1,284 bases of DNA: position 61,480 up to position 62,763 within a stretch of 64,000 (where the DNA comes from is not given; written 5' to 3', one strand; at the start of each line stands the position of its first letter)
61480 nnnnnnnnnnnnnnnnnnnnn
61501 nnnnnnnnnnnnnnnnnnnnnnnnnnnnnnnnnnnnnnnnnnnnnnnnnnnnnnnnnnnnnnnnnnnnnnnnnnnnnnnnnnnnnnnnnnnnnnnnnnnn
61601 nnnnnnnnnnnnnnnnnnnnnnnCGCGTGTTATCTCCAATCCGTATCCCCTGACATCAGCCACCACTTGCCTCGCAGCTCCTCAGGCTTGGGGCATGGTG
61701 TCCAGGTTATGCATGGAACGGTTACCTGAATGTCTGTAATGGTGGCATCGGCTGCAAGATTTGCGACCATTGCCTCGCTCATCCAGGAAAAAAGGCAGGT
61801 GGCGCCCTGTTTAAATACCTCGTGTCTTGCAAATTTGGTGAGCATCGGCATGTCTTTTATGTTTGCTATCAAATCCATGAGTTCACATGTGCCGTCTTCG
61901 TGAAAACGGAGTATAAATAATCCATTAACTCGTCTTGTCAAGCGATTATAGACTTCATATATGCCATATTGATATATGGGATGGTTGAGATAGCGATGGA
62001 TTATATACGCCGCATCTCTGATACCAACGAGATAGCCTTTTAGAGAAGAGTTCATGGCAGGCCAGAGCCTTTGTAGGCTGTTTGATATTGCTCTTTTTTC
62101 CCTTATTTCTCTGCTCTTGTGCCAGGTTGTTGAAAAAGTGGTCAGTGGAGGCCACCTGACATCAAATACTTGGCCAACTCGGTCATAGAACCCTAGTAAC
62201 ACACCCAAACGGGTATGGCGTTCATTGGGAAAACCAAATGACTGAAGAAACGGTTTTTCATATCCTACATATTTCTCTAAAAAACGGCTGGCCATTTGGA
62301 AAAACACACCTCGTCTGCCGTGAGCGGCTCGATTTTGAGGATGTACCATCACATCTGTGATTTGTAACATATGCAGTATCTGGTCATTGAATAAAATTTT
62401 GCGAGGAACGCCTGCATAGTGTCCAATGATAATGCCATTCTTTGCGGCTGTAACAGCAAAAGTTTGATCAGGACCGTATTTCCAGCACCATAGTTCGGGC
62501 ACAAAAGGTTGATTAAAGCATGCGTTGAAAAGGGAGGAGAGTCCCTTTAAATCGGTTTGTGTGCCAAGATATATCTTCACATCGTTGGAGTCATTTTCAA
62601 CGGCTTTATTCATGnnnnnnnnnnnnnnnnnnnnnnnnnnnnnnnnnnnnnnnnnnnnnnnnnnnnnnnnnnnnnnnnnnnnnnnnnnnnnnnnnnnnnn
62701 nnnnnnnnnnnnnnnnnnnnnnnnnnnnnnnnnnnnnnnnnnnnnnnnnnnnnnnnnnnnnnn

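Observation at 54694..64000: Eight-gene, gap-free minus-strand operon mixing glycan assembly, acyl transfer, miaA and a CDP-alcohol phosphatidyltransferase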

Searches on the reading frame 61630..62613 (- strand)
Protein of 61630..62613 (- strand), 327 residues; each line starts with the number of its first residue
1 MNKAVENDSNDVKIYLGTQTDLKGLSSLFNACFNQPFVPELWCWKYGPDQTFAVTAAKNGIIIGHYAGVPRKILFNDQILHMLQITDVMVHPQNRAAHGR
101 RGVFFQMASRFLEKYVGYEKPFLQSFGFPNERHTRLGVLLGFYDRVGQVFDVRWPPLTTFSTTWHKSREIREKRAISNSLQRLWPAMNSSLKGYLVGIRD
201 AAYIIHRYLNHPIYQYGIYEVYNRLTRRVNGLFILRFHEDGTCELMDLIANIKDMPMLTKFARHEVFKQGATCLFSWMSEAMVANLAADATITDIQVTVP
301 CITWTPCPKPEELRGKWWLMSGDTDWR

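Call 5: search_protein_families(library=pfam, proteins=[window:61630-62613:-], max_evalue=0.01)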
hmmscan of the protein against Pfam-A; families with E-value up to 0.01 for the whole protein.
window:61630-62613:- (327 aa): 1 family
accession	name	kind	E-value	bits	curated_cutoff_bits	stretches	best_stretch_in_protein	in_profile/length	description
PF13527.13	Acetyltransf_9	-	2e-11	44.4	25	1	18-122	6-108/127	Acetyltransferase (GNAT) domain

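Call 6: search_protein_families(library=ncbifam, proteins=[window:61630-62613:-], max_evalue=0.01)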
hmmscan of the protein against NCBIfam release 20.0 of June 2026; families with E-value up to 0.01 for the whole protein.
window:61630-62613:- (327 aa): 0 families

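Call 8: find_encoding_contigs(protein=window:61630-62613:-, flank=10000, max_places=6)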
Protein window:61630-62613:- (327 aa): 3 contigs read that carry it; 1 place shown.
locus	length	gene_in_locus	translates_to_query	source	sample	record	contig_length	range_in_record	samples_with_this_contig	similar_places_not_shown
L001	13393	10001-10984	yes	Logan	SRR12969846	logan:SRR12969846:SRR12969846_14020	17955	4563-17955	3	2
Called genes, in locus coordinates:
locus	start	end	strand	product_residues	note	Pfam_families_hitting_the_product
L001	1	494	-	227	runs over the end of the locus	PF00005:ABC_tran, PF02463:SMC_N (faint), PF13238:AAA_18 (faint), PF13304:AAA_21 (faint)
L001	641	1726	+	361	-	PF00437:T2SSE, PF13555:AAA_29 (faint), PF13191:AAA_16 (faint)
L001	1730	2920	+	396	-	PF00437:T2SSE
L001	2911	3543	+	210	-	PF13717:Zn_ribbon_4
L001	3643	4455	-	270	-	PF00033:Cytochrome_B, PF13631:Cytochrom_B_N_2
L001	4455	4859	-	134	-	PF00355:Rieske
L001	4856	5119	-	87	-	PF11146:DUF2905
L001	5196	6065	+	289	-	PF01061:ABC2_membrane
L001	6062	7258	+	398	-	PF00005:ABC_tran, PF14524:Wzt_C (weak)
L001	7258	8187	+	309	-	PF04055:Radical_SAM, PF13186:SPASM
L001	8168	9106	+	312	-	PF07021:MetW (weak), PF13489:Methyltransf_23 (weak), PF13649:Methyltransf_25, PF08241:Methyltransf_11, PF13847:Methyltransf_31 (weak)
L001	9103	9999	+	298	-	PF03279:Lip_A_acyltrans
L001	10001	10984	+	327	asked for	PF13527:Acetyltransf_9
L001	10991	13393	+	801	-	?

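Call 13: search_protein_families(library=pfam, proteins=[L001:5196-6065:+, L001:6062-7258:+, L001:7258-8187:+, L001:8168-9106:+, L001:2911-3543:+, L001:4856-5119:-], max_evalue=0.01)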
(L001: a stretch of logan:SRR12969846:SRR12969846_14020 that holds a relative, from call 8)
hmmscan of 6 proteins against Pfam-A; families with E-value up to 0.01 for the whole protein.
L001:5196-6065:+ (289 aa): 1 family
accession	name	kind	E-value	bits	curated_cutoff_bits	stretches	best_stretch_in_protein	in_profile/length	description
PF01061.29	ABC2_membrane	-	2e-12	47.5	26.9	1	41-246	3-207/211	ABC-2 type transporter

L001:6062-7258:+ (398 aa): 9 families
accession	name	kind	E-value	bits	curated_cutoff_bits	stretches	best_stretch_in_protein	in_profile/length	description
PF00005.33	ABC_tran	-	1.7e-21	77.7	25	1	39-171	1-136/137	ABC transporter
PF14524.12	Wzt_C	-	7.5e-07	29.7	30.4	1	264-389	11-141/143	Wzt C-terminal domain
PF13304.12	AAA_21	-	0.0005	20.7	27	1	53-70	3-20/304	AAA domain, putative AbiEii toxin, Type IV TA system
PF13555.12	AAA_29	-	0.0011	19.1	27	1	48-80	21-52/61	P-loop containing region of AAA domain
PF13476.12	AAA_23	-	0.0012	20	27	1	40-73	13-43/201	AAA domain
PF00004.35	AAA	-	0.0014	19.6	21.2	0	54-193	3-95/131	ATPase family associated with various cellular activities (AAA)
PF13401.12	AAA_22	-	0.0023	18.7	27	0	53-174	9-97/130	AAA domain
PF13191.12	AAA_16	-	0.0053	17.7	32.6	1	50-89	25-63/167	AAA ATPase domain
PF13175.12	AAA_15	-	0.0061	16.7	32.1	1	51-105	25-55/374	AAA ATPase domain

L001:7258-8187:+ (309 aa): 3 families
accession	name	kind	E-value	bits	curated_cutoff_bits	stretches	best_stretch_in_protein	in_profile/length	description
PF04055.27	Radical_SAM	-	2.7e-17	63.9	29.5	1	12-165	2-150/166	Radical SAM superfamily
PF13186.11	SPASM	-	5.3e-14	52.7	21.5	1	211-278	1-67/67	Iron-sulfur cluster-binding domain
PF13353.11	Fer4_12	-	0.00064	20.5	22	1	14-86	12-78/137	4Fe-4S single cluster domain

L001:8168-9106:+ (312 aa): 7 families
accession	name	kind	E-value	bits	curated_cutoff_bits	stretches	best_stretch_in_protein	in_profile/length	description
PF08241.18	Methyltransf_11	-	1.4e-13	51.7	21.2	1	55-123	21-90/95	Methyltransferase domain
PF13649.12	Methyltransf_25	-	5.5e-08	33.8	27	1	76-123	47-96/97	Methyltransferase domain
PF13489.12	Methyltransf_23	-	3.2e-07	30.6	27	1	33-118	20-106/164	Methyltransferase domain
PF07021.18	MetW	-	1.9e-06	28.1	21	1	78-167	62-145/193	Methionine biosynthesis protein MetW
PF13847.12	Methyltransf_31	-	3.9e-06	27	27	1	80-123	59-104/145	Methyltransferase domain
PF08242.18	Methyltransf_12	-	0.0012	20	30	1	78-121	52-93/98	Methyltransferase domain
PF01209.24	Ubie_methyltran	-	0.0022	17.8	20.1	1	76-123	99-146/233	ubiE/COQ5 methyltransferase family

L001:2911-3543:+ (210 aa): 5 families
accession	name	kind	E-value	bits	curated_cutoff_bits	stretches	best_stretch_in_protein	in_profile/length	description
PF13717.11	Zn_ribbon_4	-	1.9e-09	37.7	30.3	1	1-35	1-34/36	zinc-ribbon domain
PF24441.1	DUF7560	-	0.00023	21.3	27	0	2-17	5-20/44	Family of unknown function (DUF7560)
PF13719.11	Zn_ribbon_5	-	0.00077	19.6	29.3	0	1-32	1-31/37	zinc-ribbon domain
PF03966.22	Trm112p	-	0.0019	18.5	22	0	27-60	8-18/40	Trm112p-like protein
PF25206.1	DUF7836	-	0.0036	17.6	26.7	1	3-38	8-42/59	Domain of unknown function (DUF7836)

L001:4856-5119:- (87 aa): 1 family
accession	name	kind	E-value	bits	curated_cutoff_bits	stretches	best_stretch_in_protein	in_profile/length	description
PF11146.13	DUF2905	-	3.4e-23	82.1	22.2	1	22-85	1-64/64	Protein of unknown function (DUF2905)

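Call 14: search_protein_families(library=ncbifam, proteins=[L001:5196-6065:+, L001:6062-7258:+, L001:7258-8187:+, L001:8168-9106:+], max_evalue=0.01)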
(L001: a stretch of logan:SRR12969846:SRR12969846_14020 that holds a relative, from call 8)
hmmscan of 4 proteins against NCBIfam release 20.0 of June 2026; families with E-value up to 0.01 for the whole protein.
L001:5196-6065:+ (289 aa): 1 family
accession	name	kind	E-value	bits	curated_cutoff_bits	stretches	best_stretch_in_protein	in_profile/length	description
NF050109.1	galactan_ABC_perm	equivalog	6e-10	39.1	380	1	33-284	16-267/272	galactan export ABC transporter permease subunit Wzm/RfbD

L001:6062-7258:+ (398 aa): 180 families (the best 25 are shown)
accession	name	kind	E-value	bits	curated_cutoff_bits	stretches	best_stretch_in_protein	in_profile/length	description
NF010065.0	PRK13545.1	equivalog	6.8e-75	252.8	538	1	4-251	5-251/549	teichoic acids export protein ATP-binding subunit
NF010066.0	PRK13546.1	equivalog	1e-68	231.6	320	1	3-259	4-259/264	teichoic acids export ABC transporter ATP-binding subunit TagH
NF050108.1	galactan_ABC_ATP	equivalog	2.1e-58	197.4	400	1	34-235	40-241/244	galactan export ABC transporter ATP-binding subunit Wzt/RfbE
TIGR01188.1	drrA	subfamily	6.4e-37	127.5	312.45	1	36-257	6-242/302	daunorubicin resistance ABC transporter, ATP-binding protein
TIGR04521.1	ECF_ATPase_2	equivalog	6.5e-28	97.6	330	2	104-277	104-277/279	energy-coupling factor transporter ATPase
TIGR01166.1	cbiO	subfamily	7.7e-26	90.7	211.8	2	37-85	6-54/190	cobalt ABC transporter, ATP-binding protein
TIGR04520.1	ECF_ATPase_1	equivalog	4.5e-23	82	315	2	113-235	106-228/269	energy-coupling factor transporter ATPase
TIGR03740.1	galliderm_ABC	subfamily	1.1e-22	80.8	309.75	1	37-225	14-206/223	lantibiotic protection ABC transporter ATP-binding subunit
NF000355.4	ribo_prot_ABC_F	equivalog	2.4e-22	79.5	380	1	38-250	17-222/499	ribosomal protection-like ABC-F family protein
NF010158.0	PRK13637.1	equivalog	3.2e-22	79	390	2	107-235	106-237/287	energy-coupling factor transporter ATPase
TIGR03522.1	GldA_ABC_ATP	equivalog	5.6e-22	78.6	402.6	1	37-236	16-225/301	gliding motility-associated ABC transporter ATP-binding subunit GldA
TIGR01186.1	proV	subfamily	2.5e-21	76.2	326.6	2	104-232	90-219/363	betaine/proline/choline family ABC transporter ATP-binding protein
NF010060.0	PRK13537.1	equivalog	3.4e-21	75.4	521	1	38-227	30-230/314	nodulation factor ABC transporter ATP-binding protein NodI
NF010171.0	PRK13652.1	equivalog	3.7e-21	75.4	476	2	33-85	14-66/277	cobalt transporter ATP-binding subunit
NF033858.1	ABC2_perm_RbbA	equivalog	8.9e-21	73.5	1050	1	35-241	278-495/909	ribosome-associated ATPase/putative transporter RbbA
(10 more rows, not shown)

L001:7258-8187:+ (309 aa): 62 families (the best 25 are shown)
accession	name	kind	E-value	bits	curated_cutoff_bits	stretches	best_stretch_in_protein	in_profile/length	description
TIGR04311.1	rSAM_Geo_metal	subfamily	7.9e-29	100.9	400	1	5-177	1-171/423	radical SAM/SPASM family putative metalloenzyme maturase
TIGR04317.1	W_rSAM_matur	equivalog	3.4e-23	82.3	380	1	6-177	3-168/349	tungsten cofactor oxidoreductase radical SAM maturase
TIGR04321.1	spiroSPASM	subfamily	2.8e-20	72.5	250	1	6-280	230-505/510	spiro-SPASM protein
NF033640.1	N_Twi_rSAM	subfamily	8.2e-20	71.2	170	2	6-174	110-293/398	twitch domain-containing radical SAM protein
TIGR04250.1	SCM_rSAM_ScmE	equivalog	3.6e-16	59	400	1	6-137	2-128/358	SynChlorMet cassette radical SAM/SPASM protein ScmE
TIGR04068.1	rSAM_ocin_clost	equivalog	3.8e-15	55.7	500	1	8-170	85-254/462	Cys-rich peptide radical SAM maturase CcpM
TIGR02666.1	moaA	equivalog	6.1e-15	55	284.05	1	11-171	14-170/336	GTP 3',8-cyclase MoaA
NF038283.1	viperin_w_prok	equivalog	8.4e-15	54.7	180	1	13-177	8-175/281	viperin family antiviral radical SAM protein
TIGR04054.1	rSAM_NirJ1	equivalog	1.9e-13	49.8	650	1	9-125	38-148/387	putative heme d1 biosynthesis radical SAM protein NirJ1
TIGR04546.1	rSAM_ahbC_deAc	equivalog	9.6e-13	47.7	650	1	9-124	41-150/390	12,18-didecarboxysiroheme deacetylase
TIGR04051.1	rSAM_NirJ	equivalog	3.9e-12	45.8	515.45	1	9-132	4-120/354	heme d1 biosynthesis radical SAM protein NirJ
TIGR04340.1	rSAM_ACGX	hypoth_equivalog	1.1e-11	44.5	400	1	11-140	7-135/341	radical SAM/SPASM domain protein, ACGX system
TIGR02668.1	moaA_archaeal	equivalog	2.1e-11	43.4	325.25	1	9-177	12-170/303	GTP 3',8-cyclase MoaA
TIGR04053.2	TIGR04053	equivalog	4.2e-11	42.7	395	1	6-133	7-131/366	TIGR04053 family radical SAM/SPASM domain-containing protein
TIGR04055.1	rSAM_NirJ2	equivalog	5.1e-11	42.7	500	1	12-135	5-121/326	putative heme d1 biosynthesis radical SAM protein NirJ2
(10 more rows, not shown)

L001:8168-9106:+ (312 aa): 17 families
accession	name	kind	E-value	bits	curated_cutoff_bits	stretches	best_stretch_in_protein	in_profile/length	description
NF001241.0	PRK00216.1-2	equivalog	1.4e-09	37.9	327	1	25-123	41-142/231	demethylmenaquinone methyltransferase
TIGR02081.1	metW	equivalog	2.8e-07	30.3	189.5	1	76-166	60-144/194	methionine biosynthesis protein MetW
NF045667.1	MTase_DVU1556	equivalog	1.8e-06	27.6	155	1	27-123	14-114/213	DVU_1556 family methyltransferase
TIGR01934.1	MenG_MenH_UbiE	subfamily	2.1e-06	27.2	158.35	1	73-123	86-136/223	ubiquinone/menaquinone biosynthesis methyltransferase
NF040539.1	AST_met_ArsM_2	exception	1.2e-05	25.3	240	1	78-123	113-158/262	putative arsinothricin biosynthesis methyltransferase ArsM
TIGR02072.1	BioC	equivalog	1.6e-05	24.8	184.95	1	27-122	23-126/244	malonyl-ACP O-methyltransferase BioC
TIGR04345.1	ovoA_Cterm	equivalog_domain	2.5e-05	23.9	170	1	78-135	119-179/242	putative 4-mercaptohistidine N1-methyltransferase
NF004452.0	PRK05785.1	equivalog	4.7e-05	23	207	1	80-122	97-139/228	hypothetical protein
NF001244.0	PRK00216.1-5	equivalog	5e-05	22.7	216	1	73-122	98-147/236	bifunctional demethylmenaquinone methyltransferase/2-methoxy-6-polyprenyl-1,4-benzoquinol methylase UbiE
NF041255.1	mycofact_MftM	equivalog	0.00019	20.9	200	1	80-122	191-235/289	mycofactocin oligosaccharide methyltransferase MftM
NF001242.0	PRK00216.1-3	equivalog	0.00032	20.2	351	1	72-122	119-169/258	bifunctional demethylmenaquinone methyltransferase/2-methoxy-6-polyprenyl-1,4-benzoquinol methylase UbiE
TIGR01983.1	UbiG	equivalog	0.00043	19.7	102.95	1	78-121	100-144/228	bifunctional 2-polyprenyl-6-hydroxyphenol methylase/3-demethylubiquinol 3-O-methyltransferase UbiG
NF007610.0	PRK10258.1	equivalog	0.00045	19.6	342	1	53-123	65-133/251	malonyl-ACP O-methyltransferase BioC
NF047649.1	MTase_UXPK_star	exception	0.00062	18.9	460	1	77-123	130-176/283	methyltransferase/UXPK-star double selenoprotein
NF001240.0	PRK00216.1-1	equivalog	0.00063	18.9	378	1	77-123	117-163/251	bifunctional demethylmenaquinone methyltransferase/2-methoxy-6-polyprenyl-1,4-benzoquinol methylase UbiE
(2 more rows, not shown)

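Call 21: search_solved_structures(query=window:61630-62613:-, max_evalue=1)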
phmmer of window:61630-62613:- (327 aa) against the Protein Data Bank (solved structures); distinct sequences matched with E-value up to 1: 0.

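Call 34: find_homologous_proteins(query=window:61630-62613:-, max_evalue=0.00001)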
Query window:61630-62613:- (327 aa): 92 proteins with E <= 0.00001 among 950 candidates.
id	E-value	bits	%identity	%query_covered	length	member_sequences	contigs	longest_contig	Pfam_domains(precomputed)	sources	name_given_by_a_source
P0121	6.4e-230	780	100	100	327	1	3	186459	PF13527.14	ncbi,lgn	-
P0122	1.9e-179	614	78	100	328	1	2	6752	PF13527.14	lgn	-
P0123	4.1e-167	574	72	100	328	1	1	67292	PF13527.14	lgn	-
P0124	7.4e-127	441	58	98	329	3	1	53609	PF13527.14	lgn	-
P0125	1.9e-126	440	57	100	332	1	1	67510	PF13527.14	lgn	-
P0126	8.2e-115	402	57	94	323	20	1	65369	PF13527.14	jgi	jgi:hypothetical protein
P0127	1.4e-112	394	55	94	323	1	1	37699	PF13527.14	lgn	-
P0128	1.0e-104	369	49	95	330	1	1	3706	PF13527.14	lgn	-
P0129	2.0e-60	223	39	94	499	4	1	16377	-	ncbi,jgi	-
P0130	7.1e-60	221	36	96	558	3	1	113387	PF13527.14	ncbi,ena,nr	nr:GNAT family N-acetyltransferase [Nitrosomonas nitrosa]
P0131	1.4e-57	213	37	94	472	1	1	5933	PF13527.14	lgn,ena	-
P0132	2.3e-57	213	37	95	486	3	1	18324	PF13527.14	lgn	-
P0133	2.4e-57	213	35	96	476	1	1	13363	-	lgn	-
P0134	3.8e-57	212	35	95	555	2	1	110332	PF13527.14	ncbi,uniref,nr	ncbi:GNAT family N-acetyltransferase [Nitrosomonas sp. Nm84]|uniref:GNAT family N-acetyltransferase 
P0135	1.5e-56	210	37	94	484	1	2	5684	PF13527.14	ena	-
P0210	2.8e-36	143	32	97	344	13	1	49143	-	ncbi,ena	-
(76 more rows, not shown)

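Call 35: find_encoding_contigs(protein=P0130, flank=10000, max_places=1)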
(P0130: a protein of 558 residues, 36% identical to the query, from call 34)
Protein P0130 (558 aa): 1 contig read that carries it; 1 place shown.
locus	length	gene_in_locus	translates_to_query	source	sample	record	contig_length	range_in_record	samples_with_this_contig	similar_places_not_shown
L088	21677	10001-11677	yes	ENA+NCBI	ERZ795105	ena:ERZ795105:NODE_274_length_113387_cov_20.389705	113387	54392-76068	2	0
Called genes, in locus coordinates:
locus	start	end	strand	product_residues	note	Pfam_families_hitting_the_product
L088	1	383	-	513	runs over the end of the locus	PF02874:ATP-synt_ab_N, PF00006:ATP-synt_ab, PF00306:ATP-synt_ab_C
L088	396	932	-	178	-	PF00213:OSCP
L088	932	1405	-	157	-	PF00430:ATP-synt_B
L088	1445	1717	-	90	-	PF00137:ATP-synt_C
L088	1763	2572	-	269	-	PF00119:ATP-synt_A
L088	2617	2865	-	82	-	-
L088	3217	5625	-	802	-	PF02518:HATPase_c, PF00204:DNA_gyraseB, PF01751:Toprim, PF21249:GyrB_hook, PF18053:GyrB_insert, PF00986:DNA_gyraseB_C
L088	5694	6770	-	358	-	PF00712:DNA_pol3_beta, PF02767:DNA_pol3_beta_2, PF02768:DNA_pol3_beta_3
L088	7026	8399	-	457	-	PF11638:DnaA_N, PF01695:IstB_IS21 (weak), PF00308:Bac_DnaA, PF08299:Bac_DnaA_C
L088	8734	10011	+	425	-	PF00005:ABC_tran, PF14524:Wzt_C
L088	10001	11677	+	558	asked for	PF13527:Acetyltransf_9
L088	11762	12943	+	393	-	PF20706:GT4-conflict (faint), PF00534:Glycos_transf_1, PF13692:Glyco_trans_1_4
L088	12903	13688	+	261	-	PF02585:PIG-L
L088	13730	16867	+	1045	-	PF00535:Glycos_transf_2, PF10111:Glyco_tranf_2_2, PF13641:Glyco_tranf_2_3 (weak), PF13632:Glyco_trans_2_3 (faint), PF00535:Glycos_transf_2, PF13641:Glyco_tranf_2_3, PF13692:Glyco_trans_1_4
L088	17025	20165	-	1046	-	PF00535:Glycos_transf_2, PF10111:Glyco_tranf_2_2, PF13712:Glyco_tranf_2_5 (weak), PF00535:Glycos_transf_2, PF13641:Glyco_tranf_2_3, PF00534:Glycos_transf_1, PF13692:Glyco_trans_1_4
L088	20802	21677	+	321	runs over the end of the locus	PF00535:Glycos_transf_2, PF10111:Glyco_tranf_2_2 (faint), PF13641:Glyco_tranf_2_3, PF13712:Glyco_tranf_2_5, PF13632:Glyco_trans_2_3 (weak)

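Call 36: find_encoding_contigs(protein=P0210, flank=10000, max_places=1)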
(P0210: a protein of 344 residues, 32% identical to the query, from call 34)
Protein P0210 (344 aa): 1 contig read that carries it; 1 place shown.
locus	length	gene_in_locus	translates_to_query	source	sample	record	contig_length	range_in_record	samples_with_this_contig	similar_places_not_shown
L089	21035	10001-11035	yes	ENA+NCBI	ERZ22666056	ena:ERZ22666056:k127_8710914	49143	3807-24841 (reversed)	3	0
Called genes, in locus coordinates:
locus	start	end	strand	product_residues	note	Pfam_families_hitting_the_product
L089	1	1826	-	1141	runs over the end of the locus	-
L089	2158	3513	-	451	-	PF14559:TPR_19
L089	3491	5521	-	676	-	PF05226:CHASE2, PF00211:Guanylate_cyc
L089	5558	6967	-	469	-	PF04773:FecR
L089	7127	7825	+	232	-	PF00027:cNMP_binding, PF13545:HTH_Crp_2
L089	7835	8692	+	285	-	PF01061:ABC2_membrane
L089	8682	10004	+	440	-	PF00005:ABC_tran, PF14524:Wzt_C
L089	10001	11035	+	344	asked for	-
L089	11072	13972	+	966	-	PF02585:PIG-L, PF00535:Glycos_transf_2, PF10111:Glyco_tranf_2_2, PF13641:Glyco_tranf_2_3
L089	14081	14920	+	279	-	PF00535:Glycos_transf_2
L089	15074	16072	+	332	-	PF13489:Methyltransf_23 (weak), PF08241:Methyltransf_11, PF13847:Methyltransf_31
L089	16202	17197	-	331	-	PF04055:Radical_SAM, PF13186:SPASM (faint)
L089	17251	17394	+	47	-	-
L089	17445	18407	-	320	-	-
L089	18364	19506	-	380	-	PF00753:Lactamase_B, PF21221:B_lactamase-like_C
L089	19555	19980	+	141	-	PF13411:MerR_1, PF00376:MerR, PF09278:MerR-DNA-bind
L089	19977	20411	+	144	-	PF14539:DUF4442 (weak), PF03061:4HBT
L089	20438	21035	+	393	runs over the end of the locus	PF02771:Acyl-CoA_dh_N, PF02770:Acyl-CoA_dh_M, PF00441:Acyl-CoA_dh_1, PF08028:Acyl-CoA_dh_2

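Call 50: predict_structure(alignment_id=A1)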
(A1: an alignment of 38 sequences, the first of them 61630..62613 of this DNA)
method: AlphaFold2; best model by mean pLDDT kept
length: 327 residues; sequences in the alignment: 38
mean_pLDDT: 93.2   pTM: 0.90
mean pLDDT of the five models: 93.2, 92.9, 92.9, 92.3, 92.3
residues with pLDDT >= 90: 289; 70-90: 24; 50-70: 10; < 50: 4
segments of 3 or more residues with pLDDT < 50: none
pLDDT, mean of each block of 10 residues (from residue 1): 50 86 94 93 86 93 95 96 94 86 94 97 96 93 96 95 91 97 96 97 96 96 97 98 98 97 98 98 96 97 97 97 79
secondary structure, 60 per line:
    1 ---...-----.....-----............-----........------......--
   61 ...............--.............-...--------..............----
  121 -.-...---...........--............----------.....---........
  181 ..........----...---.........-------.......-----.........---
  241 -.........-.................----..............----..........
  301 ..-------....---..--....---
elements in order: E4-6 E12-16 H22-33 H39-46 E53-58 E61-75 E78-90 H103-115 E124-126 H131-140 E143-154 E165-169 H173-190 E195-197 H201-209 E217-223 E229-237 E242-250 H252-268 E273-279 H280-286 E291-302 H310-313 H321-324
